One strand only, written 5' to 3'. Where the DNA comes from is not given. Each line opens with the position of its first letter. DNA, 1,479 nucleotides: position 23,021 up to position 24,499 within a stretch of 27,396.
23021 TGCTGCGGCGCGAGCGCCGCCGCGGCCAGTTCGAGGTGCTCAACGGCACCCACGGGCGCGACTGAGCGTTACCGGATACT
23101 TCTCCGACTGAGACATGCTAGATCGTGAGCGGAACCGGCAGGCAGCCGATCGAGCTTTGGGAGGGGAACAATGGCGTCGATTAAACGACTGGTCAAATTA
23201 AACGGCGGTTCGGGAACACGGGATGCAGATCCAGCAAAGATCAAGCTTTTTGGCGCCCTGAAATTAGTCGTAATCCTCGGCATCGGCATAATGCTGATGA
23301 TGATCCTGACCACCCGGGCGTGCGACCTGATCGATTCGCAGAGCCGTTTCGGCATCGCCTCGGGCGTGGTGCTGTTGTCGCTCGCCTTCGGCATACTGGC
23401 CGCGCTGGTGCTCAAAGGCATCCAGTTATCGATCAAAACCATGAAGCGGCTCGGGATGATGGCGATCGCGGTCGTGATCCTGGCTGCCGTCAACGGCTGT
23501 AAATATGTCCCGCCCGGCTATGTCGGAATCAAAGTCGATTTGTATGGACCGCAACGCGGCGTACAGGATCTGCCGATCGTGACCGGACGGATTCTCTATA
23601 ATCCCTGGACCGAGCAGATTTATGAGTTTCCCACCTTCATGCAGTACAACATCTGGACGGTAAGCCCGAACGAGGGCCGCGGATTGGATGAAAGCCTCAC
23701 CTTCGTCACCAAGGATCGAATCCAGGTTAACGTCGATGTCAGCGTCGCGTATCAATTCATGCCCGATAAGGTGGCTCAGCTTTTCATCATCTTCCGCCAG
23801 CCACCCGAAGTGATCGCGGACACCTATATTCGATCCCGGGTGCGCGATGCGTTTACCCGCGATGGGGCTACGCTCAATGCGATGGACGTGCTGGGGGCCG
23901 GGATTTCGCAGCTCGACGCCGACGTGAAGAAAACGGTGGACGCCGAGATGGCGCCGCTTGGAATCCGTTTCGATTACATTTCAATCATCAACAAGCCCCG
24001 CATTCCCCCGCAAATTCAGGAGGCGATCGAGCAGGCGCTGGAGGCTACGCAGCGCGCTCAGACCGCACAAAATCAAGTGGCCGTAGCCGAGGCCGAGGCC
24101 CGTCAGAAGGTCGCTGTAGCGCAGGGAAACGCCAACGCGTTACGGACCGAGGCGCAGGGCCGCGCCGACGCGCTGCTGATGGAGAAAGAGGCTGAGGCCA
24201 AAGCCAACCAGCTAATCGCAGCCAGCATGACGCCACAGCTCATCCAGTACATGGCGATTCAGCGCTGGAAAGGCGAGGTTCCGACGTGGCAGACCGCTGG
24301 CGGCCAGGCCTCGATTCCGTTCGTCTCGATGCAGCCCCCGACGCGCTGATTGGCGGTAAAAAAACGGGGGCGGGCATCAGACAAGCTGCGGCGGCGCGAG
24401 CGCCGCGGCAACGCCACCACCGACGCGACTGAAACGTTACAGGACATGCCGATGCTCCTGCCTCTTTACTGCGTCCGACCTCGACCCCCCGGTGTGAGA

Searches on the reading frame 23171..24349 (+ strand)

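Call 44: search_protein_families(library=pfam, proteins=[window:23171-24349:+], max_evalue=0.00001)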
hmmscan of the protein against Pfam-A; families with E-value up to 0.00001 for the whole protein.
window:23171-24349:+ (392 aa): 1 family
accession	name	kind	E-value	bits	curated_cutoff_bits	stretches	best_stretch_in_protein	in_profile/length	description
PF01145.31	Band_7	-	1.4e-22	81.1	23.6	1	113-310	3-176/176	SPFH domain / Band 7 family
